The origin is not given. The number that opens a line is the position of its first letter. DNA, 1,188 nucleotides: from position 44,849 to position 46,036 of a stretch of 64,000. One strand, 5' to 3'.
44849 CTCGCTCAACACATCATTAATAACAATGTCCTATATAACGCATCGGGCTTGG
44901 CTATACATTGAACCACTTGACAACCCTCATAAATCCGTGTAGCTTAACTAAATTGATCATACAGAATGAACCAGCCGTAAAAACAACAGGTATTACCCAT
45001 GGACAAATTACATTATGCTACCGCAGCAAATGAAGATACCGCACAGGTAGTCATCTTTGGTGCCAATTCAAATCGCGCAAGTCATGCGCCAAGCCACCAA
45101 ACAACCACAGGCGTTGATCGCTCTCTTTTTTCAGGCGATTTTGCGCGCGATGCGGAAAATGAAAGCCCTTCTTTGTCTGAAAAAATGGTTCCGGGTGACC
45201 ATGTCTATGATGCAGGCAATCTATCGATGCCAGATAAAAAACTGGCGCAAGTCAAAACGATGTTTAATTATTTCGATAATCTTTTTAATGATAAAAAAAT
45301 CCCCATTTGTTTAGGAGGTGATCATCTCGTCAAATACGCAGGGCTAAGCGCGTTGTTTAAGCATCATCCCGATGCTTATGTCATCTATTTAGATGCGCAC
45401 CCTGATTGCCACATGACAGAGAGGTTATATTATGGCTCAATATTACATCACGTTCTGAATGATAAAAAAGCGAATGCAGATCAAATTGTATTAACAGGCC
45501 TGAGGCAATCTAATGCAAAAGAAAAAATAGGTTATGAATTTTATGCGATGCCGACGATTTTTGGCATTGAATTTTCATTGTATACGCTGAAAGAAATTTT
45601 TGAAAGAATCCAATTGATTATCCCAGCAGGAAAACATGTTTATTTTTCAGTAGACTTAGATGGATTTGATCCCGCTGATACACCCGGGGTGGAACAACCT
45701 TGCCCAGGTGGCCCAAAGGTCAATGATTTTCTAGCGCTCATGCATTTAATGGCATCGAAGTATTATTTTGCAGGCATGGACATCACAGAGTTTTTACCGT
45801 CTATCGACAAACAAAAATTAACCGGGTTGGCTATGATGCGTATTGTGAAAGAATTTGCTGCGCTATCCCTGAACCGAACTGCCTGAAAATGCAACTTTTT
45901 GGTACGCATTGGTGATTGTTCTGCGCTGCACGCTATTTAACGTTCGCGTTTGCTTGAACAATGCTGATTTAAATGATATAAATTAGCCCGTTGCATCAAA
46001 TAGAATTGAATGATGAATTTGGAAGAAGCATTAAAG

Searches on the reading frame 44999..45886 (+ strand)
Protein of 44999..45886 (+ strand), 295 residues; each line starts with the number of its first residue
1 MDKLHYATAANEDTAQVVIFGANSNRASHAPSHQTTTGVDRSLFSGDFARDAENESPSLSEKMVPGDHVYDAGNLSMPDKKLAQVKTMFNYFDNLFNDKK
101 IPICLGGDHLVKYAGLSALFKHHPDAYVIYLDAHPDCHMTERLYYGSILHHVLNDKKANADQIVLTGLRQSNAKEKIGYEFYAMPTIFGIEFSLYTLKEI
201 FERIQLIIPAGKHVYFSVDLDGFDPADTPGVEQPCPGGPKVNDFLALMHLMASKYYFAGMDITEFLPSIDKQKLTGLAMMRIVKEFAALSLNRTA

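Call 5: search_protein_families(library=pfam, proteins=[window:44999-45886:+])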
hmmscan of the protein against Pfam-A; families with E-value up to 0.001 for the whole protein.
window:44999-45886:+ (295 aa): 1 family
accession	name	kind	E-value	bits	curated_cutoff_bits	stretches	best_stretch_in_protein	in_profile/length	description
PF00491.26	Arginase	-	1e-39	137.1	22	1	62-286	45-277/280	Arginase family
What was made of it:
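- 44873..46144 (+): 1,272-nt segment standing where 183 nt of CBAH' should be. It holds an intact arginase-family gene (44999-45886). Pfam PF00491, E=1e-39 (call 5).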

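Call 32: find_homologous_proteins(query=window:44999-45883:+, max_evalue=1e-15)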
Query window:44999-45883:+ (295 aa): 29 proteins with E <= 1e-15 among 1062 candidates.
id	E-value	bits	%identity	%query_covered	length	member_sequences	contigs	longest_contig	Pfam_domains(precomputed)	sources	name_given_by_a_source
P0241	3.0e-198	675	100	100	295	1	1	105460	PF00491.27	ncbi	ncbi:MAG: arginase family protein [Gammaproteobacteria bacterium]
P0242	4.8e-165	566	82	100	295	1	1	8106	PF00491.27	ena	-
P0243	1.3e-158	545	82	98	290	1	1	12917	PF00491.27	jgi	jgi:agmatinase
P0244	6.9e-148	510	73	100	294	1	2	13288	PF00491.27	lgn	-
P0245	4.1e-145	500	73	98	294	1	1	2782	PF00491.27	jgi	jgi:agmatinase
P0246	5.3e-142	490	71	99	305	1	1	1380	PF00491.27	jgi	jgi:agmatinase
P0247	1.5e-139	482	71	99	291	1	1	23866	PF00491.27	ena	-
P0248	1.4e-137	476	70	98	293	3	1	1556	PF00491.27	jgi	jgi:agmatinase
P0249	2.8e-137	475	71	98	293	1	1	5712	PF00491.27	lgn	-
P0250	3.0e-136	471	70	98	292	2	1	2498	PF00491.27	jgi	jgi:agmatinase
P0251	4.6e-136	471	70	98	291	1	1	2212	PF00491.27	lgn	-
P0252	1.1e-132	460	71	93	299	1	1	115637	PF00491.27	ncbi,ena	-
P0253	3.3e-93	330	65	72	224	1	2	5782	PF00491.27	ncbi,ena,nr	ncbi:MAG TPA: arginase family protein [Gammaproteobacteria bacterium]|nr:arginase family protein [Ga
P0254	3.2e-67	245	43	97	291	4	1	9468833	PF00491.27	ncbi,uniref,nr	ncbi:arginase family protein [Archangium primigenium]|uniref:arginase family protein n=1 Tax=[Archan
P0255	4.6e-66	241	42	97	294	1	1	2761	PF00491.27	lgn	-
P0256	1.0e-65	240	43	97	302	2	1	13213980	PF00491.27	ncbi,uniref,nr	ncbi:arginase family protein [Archangium violaceum]|uniref:arginase family protein n=1 Tax=Archangiu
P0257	1.3e-65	240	42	97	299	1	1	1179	PF00491.27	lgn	-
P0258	7.1e-65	237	42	99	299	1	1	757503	PF00491.27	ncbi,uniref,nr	ncbi:arginase family protein [Cystobacter ferrugineus]|uniref:Arginase n=1 Tax=Cystobacter ferrugine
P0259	2.8e-64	235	41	99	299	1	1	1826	PF00491.27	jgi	jgi:agmatinase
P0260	3.6e-64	235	41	99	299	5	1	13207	PF00491.27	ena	-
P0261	6.3e-64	234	43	97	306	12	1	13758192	PF00491.27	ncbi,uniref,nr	ncbi:arginase family protein [Archangium lansingense]|uniref:Arginase family protein n=1 Tax=Archang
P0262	6.5e-63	231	41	97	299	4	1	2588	PF00491.27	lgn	-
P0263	1.2e-60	223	43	98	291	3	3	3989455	PF00491.27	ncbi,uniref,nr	ncbi:arginase family protein [Legionella quateirensis]|uniref:Formimidoylglutamase n=1 Tax=Legionell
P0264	5.3e-60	221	42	97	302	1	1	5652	PF00491.27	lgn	-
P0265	9.0e-56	207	39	98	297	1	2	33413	PF00491.27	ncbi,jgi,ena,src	-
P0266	1.1e-51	194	38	93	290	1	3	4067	PF00491.27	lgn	-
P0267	1.3e-46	177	37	97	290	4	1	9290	PF00491.27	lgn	-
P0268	2.4e-37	147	32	93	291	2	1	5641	PF00491.27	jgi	jgi:arginase family enzyme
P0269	1.4e-34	138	35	70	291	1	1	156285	PF00491.27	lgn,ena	-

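Call 33: find_encoding_contigs(protein=P0242, flank=10000, max_places=3)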
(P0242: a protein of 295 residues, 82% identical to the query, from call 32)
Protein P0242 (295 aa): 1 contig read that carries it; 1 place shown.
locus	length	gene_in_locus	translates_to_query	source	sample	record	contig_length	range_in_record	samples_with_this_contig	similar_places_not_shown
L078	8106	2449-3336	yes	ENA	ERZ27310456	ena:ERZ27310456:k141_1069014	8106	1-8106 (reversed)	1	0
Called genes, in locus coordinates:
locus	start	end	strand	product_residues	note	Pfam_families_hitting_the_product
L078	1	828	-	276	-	?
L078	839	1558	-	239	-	-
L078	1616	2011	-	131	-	PF01850:PIN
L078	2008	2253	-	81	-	PF04014:MazE_antitoxin, PF15937:PrlF_antitoxin (weak)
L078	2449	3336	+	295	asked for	PF00491:Arginase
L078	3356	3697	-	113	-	-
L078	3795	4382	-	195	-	PF11218:DUF3011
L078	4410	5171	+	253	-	PF00106:adh_short (weak)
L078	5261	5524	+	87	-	PF04359:DUF493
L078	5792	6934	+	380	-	PF25917:BSH_RND, PF25876:HH_MFP_RND, PF25944:Beta-barrel_RND, PF25967:RND-MFP_C, PF25989:YknX_C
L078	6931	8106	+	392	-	?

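Call 34: find_encoding_contigs(protein=P0243, flank=10000, max_places=3)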
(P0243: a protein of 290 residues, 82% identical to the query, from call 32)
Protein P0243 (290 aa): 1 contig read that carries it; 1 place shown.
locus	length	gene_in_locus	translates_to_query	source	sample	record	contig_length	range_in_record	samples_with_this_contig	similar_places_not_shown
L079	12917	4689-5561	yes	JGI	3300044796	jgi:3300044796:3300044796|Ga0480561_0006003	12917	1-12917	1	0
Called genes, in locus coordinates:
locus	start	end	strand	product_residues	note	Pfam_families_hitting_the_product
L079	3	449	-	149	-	?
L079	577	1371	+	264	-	PF13505:OMP_b-brl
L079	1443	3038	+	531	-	-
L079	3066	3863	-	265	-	-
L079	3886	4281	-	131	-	PF01850:PIN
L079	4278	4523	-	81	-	PF04014:MazE_antitoxin, PF15937:PrlF_antitoxin (weak)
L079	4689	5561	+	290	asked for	PF00491:Arginase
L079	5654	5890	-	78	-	-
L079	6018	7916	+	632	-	PF05448:AXE1 (faint), PF01738:DLH, PF02129:Peptidase_S15, PF20434:BD-FAE, PF12146:Hydrolase_4 (faint), PF00326:Peptidase_S9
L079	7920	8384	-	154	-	PF00583:Acetyltransf_1, PF13527:Acetyltransf_9 (faint), PF13673:Acetyltransf_10, PF13508:Acetyltransf_7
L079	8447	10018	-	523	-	PF02661:Fic (faint)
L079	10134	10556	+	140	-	PF00472:RF-1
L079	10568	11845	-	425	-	-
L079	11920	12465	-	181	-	PF00583:Acetyltransf_1 (weak), PF13508:Acetyltransf_7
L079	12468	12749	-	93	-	PF08681:TacA1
